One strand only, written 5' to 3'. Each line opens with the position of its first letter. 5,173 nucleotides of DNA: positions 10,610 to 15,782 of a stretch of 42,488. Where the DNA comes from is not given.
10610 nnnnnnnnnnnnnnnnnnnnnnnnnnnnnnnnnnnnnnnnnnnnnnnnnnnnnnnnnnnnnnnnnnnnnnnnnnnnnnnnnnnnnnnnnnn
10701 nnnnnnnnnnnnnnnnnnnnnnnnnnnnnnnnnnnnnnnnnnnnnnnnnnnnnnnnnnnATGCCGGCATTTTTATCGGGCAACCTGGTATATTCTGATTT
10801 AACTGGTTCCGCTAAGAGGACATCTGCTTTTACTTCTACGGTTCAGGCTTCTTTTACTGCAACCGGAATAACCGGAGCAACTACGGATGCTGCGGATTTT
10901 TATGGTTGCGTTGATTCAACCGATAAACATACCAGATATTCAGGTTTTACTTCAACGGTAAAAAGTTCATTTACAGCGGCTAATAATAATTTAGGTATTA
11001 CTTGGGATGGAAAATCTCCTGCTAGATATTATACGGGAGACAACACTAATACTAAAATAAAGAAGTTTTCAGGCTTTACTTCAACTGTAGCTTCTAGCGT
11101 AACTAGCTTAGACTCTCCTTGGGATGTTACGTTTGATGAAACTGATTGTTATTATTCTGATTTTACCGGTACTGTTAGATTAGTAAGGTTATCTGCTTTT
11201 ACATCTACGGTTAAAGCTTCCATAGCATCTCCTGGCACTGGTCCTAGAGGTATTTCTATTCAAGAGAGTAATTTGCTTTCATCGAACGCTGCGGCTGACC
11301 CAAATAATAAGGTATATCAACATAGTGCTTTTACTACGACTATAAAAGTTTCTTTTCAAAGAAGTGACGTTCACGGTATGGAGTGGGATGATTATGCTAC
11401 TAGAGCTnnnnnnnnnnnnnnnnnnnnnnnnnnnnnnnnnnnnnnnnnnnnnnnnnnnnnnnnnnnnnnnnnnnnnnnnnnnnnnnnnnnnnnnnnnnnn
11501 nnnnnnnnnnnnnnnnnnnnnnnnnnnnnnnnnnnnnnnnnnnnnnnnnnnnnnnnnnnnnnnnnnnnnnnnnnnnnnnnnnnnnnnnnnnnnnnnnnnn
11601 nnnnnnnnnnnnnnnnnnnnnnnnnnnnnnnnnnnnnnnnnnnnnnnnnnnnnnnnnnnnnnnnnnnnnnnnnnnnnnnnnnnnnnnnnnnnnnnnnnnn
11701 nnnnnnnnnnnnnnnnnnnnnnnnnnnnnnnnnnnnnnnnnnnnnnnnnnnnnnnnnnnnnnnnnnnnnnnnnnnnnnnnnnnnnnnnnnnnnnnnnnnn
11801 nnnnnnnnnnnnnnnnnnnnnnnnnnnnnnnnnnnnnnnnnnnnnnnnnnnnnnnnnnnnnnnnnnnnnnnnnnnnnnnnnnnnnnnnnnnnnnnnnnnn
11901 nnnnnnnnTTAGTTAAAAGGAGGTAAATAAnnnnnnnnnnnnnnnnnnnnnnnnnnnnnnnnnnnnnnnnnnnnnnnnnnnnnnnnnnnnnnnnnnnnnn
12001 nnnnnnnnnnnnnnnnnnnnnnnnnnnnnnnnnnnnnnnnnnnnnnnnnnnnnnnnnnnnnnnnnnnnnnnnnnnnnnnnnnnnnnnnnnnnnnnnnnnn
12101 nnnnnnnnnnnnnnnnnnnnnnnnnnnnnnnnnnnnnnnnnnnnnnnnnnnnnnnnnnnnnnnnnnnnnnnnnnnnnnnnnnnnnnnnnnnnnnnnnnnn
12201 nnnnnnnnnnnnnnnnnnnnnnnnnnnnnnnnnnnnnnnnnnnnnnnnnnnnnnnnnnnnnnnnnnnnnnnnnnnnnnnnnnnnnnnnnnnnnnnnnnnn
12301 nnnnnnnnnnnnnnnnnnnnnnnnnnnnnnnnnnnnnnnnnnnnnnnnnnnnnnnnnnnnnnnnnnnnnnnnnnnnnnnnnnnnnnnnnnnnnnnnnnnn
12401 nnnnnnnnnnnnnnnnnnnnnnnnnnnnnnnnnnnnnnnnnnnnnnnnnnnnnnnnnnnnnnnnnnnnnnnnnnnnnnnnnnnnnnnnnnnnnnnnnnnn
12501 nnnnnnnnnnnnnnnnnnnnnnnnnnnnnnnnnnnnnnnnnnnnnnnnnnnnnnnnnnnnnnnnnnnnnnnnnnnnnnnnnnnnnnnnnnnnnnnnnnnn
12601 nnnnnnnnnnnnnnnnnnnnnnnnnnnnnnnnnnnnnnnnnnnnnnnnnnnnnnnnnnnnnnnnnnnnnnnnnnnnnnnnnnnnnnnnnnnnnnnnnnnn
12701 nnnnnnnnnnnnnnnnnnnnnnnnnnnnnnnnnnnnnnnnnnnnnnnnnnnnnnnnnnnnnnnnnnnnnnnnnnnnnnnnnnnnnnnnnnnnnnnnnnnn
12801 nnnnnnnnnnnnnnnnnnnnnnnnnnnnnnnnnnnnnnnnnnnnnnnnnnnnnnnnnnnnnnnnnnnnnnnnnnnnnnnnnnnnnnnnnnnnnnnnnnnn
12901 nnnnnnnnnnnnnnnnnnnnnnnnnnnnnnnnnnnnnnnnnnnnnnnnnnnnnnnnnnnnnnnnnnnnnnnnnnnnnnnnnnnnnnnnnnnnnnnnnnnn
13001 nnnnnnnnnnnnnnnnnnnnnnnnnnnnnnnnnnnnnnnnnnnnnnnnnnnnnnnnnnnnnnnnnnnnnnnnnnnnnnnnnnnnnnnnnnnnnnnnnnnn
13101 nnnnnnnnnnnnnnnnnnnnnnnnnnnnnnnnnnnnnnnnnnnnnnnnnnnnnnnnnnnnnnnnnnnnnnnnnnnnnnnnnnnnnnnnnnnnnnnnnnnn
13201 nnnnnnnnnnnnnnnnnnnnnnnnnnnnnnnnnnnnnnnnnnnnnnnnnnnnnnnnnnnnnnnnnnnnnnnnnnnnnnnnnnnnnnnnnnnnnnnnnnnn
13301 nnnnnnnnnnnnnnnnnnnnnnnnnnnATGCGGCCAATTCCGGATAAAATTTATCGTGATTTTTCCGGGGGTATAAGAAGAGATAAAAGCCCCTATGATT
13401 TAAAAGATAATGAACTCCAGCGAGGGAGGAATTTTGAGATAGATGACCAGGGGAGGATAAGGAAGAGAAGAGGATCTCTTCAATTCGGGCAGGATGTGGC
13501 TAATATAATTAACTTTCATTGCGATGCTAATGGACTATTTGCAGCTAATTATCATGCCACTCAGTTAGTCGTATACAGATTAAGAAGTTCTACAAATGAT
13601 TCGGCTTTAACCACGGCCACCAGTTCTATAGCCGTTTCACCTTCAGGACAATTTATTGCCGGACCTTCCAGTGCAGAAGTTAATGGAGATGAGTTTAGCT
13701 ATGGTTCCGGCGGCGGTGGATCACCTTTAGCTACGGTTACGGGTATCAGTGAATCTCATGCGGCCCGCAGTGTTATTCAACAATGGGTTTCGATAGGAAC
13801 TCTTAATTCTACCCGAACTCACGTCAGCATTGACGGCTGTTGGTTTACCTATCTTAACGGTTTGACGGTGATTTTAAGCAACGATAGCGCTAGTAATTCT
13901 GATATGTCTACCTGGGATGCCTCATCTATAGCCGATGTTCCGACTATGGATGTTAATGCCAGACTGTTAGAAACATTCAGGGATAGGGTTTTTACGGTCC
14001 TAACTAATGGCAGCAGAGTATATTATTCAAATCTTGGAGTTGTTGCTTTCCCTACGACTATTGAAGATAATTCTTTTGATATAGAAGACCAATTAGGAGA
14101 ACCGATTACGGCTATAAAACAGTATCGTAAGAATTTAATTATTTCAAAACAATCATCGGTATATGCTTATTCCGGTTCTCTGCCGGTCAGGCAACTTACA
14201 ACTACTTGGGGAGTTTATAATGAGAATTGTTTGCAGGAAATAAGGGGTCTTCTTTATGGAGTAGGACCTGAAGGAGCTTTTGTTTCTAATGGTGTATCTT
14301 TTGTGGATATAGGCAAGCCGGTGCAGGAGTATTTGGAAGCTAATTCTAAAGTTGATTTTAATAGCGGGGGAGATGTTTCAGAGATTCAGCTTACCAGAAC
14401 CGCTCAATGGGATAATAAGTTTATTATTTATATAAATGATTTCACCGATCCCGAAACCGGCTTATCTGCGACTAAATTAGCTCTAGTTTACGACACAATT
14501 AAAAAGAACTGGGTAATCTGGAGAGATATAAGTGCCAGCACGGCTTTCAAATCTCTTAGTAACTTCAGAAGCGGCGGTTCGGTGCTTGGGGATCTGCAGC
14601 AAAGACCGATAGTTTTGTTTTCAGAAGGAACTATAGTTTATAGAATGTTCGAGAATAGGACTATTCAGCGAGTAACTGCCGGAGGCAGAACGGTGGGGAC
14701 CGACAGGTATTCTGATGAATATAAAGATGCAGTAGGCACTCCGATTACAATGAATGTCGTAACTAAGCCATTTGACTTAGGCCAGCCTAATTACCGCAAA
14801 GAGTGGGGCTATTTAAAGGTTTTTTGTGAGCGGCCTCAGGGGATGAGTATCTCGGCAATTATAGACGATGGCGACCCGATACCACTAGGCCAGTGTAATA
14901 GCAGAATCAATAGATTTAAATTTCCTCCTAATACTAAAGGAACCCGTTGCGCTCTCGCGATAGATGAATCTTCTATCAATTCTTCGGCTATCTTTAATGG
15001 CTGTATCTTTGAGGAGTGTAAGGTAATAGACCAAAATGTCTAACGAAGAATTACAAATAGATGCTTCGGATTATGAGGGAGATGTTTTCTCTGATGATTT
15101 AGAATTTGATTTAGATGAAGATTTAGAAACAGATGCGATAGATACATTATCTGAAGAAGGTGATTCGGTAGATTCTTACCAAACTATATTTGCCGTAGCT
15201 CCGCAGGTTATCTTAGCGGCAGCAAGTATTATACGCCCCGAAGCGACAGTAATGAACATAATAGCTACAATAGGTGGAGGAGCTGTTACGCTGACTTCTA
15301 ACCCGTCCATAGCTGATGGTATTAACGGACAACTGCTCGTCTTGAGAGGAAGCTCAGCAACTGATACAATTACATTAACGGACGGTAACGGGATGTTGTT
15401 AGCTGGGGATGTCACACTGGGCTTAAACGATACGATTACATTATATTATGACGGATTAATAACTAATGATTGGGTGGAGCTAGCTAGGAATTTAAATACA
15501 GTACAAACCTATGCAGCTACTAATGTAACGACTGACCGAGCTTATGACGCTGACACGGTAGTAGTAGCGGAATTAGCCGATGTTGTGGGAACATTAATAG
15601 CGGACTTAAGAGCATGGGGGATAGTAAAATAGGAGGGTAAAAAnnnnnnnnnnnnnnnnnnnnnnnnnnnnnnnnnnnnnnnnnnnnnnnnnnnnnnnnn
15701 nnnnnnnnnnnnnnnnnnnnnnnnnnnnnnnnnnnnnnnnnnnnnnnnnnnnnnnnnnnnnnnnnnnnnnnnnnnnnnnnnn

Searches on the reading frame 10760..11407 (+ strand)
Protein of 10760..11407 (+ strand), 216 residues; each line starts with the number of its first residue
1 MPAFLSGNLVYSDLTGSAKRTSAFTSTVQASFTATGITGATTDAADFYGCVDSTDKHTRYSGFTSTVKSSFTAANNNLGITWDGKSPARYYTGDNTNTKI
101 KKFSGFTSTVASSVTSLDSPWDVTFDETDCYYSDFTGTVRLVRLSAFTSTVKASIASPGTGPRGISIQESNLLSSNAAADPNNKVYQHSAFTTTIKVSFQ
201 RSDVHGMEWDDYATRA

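Call 50: search_protein_families(library=pfam, proteins=[window:10760-11407:+], max_evalue=0.05)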
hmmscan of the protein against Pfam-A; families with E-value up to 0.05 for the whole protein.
window:10760-11407:+ (216 aa): 0 families

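Call 59: find_homologous_proteins(query=window:10760-11407:+)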
Query window:10760-11407:+ (216 aa): 11 proteins with E <= 0.001 among 736 candidates.
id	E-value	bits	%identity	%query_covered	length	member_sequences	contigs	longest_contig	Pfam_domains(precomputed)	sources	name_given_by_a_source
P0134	5.7e-71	257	62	100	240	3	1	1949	-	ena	-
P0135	6.4e-22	97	33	88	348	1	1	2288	-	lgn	-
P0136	2.3e-17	82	34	72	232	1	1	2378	-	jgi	jgi:hypothetical protein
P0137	1.9e-16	79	39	97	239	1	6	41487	-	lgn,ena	-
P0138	1.8e-15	76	40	70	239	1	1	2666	-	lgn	-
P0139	3.1e-12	65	33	75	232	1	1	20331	-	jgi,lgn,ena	-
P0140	6.4e-10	58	30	95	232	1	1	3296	-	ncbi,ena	-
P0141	2.0e-8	53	34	67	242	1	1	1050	-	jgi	jgi:hypothetical protein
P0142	8.7e-5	41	29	76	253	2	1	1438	-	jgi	-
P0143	1.5e-4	40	32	91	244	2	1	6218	-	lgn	-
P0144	3.1e-4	39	31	95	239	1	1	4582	-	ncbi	-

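Call 62: find_encoding_contigs(protein=P0137, flank=10000, max_places=2)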
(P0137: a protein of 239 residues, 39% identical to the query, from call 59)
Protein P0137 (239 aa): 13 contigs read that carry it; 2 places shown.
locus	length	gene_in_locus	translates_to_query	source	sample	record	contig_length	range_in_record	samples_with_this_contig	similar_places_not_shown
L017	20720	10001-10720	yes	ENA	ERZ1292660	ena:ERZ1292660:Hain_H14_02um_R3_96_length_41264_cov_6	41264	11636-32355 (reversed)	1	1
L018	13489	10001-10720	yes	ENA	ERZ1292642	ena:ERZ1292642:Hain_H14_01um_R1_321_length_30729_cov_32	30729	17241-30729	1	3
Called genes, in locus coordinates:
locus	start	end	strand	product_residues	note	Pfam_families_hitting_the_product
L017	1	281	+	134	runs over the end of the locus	-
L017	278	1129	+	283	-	PF01370:Epimerase, PF04321:RmlD_sub_bind, PF02719:Polysacc_synt_2, PF16363:GDP_Man_Dehyd, PF07993:NAD_binding_4 (weak)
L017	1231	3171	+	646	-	PF00132:Hexapep (weak), PF25084:LbH_EIF2B (weak), PF25087:GMPPB_C (weak), PF00132:Hexapep, PF14602:Hexapep_2 (weak), PF02310:B12-binding, PF04055:Radical_SAM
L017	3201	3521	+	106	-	-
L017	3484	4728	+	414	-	PF03237:Terminase_6N, PF17288:Terminase_3C, PF17289:Terminase_6C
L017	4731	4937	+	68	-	-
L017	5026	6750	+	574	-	PF23899:SU10_portal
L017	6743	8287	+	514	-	-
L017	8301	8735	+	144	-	-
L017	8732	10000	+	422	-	PF00535:Glycos_transf_2, PF10111:Glyco_tranf_2_2 (weak)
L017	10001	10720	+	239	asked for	-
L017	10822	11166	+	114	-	-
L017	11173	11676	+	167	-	-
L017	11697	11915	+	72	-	-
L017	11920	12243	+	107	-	-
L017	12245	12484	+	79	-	-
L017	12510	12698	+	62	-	-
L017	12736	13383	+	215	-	-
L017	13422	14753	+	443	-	-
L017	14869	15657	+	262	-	-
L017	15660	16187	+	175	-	PF01844:HNH, PF14279:HNH_5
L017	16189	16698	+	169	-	-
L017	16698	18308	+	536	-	-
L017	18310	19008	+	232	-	PF24175:SU10_adaptor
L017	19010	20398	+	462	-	PF01476:LysM (weak)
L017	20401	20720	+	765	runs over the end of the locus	-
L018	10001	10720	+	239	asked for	-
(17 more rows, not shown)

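Call 63: find_encoding_contigs(protein=P0139, flank=10000, max_places=1)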
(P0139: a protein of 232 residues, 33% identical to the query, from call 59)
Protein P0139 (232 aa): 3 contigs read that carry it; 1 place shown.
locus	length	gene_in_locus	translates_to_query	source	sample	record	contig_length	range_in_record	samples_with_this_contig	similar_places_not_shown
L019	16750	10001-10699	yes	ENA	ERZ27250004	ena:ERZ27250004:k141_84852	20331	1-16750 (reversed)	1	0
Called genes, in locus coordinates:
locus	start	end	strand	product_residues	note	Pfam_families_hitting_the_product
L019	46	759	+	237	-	-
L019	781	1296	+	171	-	-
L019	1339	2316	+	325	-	PF25209:Phage_capsid_4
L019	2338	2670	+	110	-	-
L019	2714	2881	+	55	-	-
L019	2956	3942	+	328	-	-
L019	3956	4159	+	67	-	-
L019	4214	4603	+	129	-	-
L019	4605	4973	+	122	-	-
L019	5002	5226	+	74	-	-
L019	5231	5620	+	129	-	-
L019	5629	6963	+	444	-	-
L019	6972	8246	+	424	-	-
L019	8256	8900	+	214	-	-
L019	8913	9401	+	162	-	-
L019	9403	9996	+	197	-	-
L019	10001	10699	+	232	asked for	-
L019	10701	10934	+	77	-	-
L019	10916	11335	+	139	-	-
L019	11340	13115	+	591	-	-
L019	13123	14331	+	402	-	-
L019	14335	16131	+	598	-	-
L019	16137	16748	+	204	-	?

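Call 71: predict_structure(alignment_id=A2)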
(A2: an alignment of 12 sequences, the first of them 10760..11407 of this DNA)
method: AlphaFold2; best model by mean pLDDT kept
length: 216 residues; sequences in the alignment: 12
mean_pLDDT: 89.3   pTM: 0.87
mean pLDDT of the five models: 89.3, 89.3, 88.7, 88.0, 85.8
residues with pLDDT >= 90: 145; 70-90: 60; 50-70: 9; < 50: 2
segments of 3 or more residues with pLDDT < 50: none
pLDDT, mean of each block of 10 residues (from residue 1): 74 88 93 91 91 93 95 89 80 94 93 93 92 89 96 94 91 82 86 95 87 74
secondary structure, 60 per line:
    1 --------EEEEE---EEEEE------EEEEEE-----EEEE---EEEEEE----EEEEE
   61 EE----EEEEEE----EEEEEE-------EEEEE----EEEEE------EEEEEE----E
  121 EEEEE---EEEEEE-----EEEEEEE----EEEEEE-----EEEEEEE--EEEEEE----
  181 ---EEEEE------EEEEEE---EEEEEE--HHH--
elements in order: E9-13 E17-21 E28-33 E39-42 E46-51 E56-62 E67-72 E77-82 E90-94 E99-103 E110-115 E120-125 E129-134 E140-146 E151-156 E162-168 E171-176 E184-188 E195-200 E204-209

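Call 76: fold_search(model_id=the predicted structure, library=pdb)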
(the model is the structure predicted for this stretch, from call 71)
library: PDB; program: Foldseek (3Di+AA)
matches with E <= 10: 1879; with E <= 0.001: 1198
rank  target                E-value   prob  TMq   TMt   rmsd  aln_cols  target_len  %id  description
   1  1l0q_A                3.5e-08  1.00  0.58  0.35   6.2       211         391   16  Tandem YVTN beta-propeller and PKD domains from an archaeal surface layer protein (released 2002-11-06)
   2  9duo_B                8.0e-08  1.00  0.58  0.38   7.4       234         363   12  Human PELP1-WDR18 complex (released 2025-04-30)
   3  7uwf_A                8.4e-08  1.00  0.58  0.38   7.4       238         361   12  Human Rix1 sub-complex scaffold (released 2022-11-02)
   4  9dum_B                9.3e-08  1.00  0.57  0.36   7.7       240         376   11  Human PELP1-WDR18-TEX10 complex (released 2025-04-30)
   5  3s8v_A                1.4e-07  1.00  0.66  0.27   5.7       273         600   12  Crystal structure of LRP6-Dkk1 complex (released 2011-10-26)
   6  8bvq_B                1.6e-07  1.00  0.46  0.31   8.5       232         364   12  E. coli BAM complex (BamABCDE) bound to darobactin B (released 2023-05-24)
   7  8fl2_NV               1.9e-07  1.00  0.57  0.36   7.8       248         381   11  Human nuclear pre-60S ribosomal subunit (State I1) (released 2023-07-12)
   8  7a5p_E                2.2e-07  1.00  0.58  0.44   6.1       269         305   12  Human C Complex Spliceosome - Medium-resolution PERIPHERY (released 2020-10-14)
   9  6l8a_F                2.3e-07  1.00  0.40  0.23  10.7       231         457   10  Tetrathionate hydrolase from Acidithiobacillus ferrooxidans (released 2020-11-11)
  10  4imm_B                3.4e-07  1.00  0.47  0.35   7.8       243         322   11  The crystal structure of BamB from Moraxella catarrhalis (released 2014-03-26)
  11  6nd4_U                3.5e-07  1.00  0.58  0.34   6.7       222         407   13  Conformational switches control early maturation of the eukaryotic small ribosomal subunit (released 2019-06-19)
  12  8p97_B                3.5e-07  1.00  0.57  0.39   7.7       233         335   12  BtuB3G3 bound to cyanocobalamin with disordered EL8 (released 2023-08-16)
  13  8fl2_NW               3.7e-07  1.00  0.57  0.37   7.6       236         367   13  Human nuclear pre-60S ribosomal subunit (State I1) (released 2023-07-12)
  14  7qdr_C                3.7e-07  1.00  0.54  0.41   6.4       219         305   10  Apo human SKI complex in the closed state (released 2022-02-02)
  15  9m0y_C                4.1e-07  1.00  0.58  0.28   7.0       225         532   12  Local refinement of stacked like DDB1-DDA1-DET1-Ube2e2-COP1 complex (layer 2) (released 2026-01-28)
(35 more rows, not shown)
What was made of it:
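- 10760..11407 (+): N-terminal beta-propeller domain with six FT[ST]T[VI]-type motifs, consensus [HY]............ AF2 pLDDT 89 and pTM 0.87; Foldseek hits YVTN, YWTD and WD40 propellers at about E=1e-7 to 1e-8 (calls 71, 76).
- Closest known: Mucins and fungal adhesins. Same: The large protein has the same logic: a beta-propeller head (calls 71, 76), a 141-aa Ser/Thr stalk and a short conserved C-terminal peptide.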

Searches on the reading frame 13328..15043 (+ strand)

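Call 9: search_protein_families(library=pfam, proteins=[window:13328-15043:+], max_evalue=0.01)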
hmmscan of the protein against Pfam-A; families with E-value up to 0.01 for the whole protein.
window:13328-15043:+ (571 aa): 0 families

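Call 12: search_protein_families(library=phrogs, proteins=[window:13328-15043:+], max_evalue=0.01)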
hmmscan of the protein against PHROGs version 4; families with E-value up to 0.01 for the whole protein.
window:13328-15043:+ (571 aa): 1 family
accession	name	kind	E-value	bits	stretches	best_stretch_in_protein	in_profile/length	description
phrog_3287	-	head and packaging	3.8e-08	33.6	1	15-407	13-352/524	virion structural protein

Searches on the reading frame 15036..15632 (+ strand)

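Call 9: search_protein_families(library=pfam, proteins=[window:15036-15632:+], max_evalue=0.01)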
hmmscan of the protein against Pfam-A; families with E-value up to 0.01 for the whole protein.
window:15036-15632:+ (198 aa): 1 family
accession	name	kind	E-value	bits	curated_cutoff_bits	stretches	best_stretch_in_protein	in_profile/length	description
PF25692.1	Phage_depo_C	-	0.0013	19.6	25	1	67-140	12-86/90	Phage depolymerase C-terminal beta sandwich domain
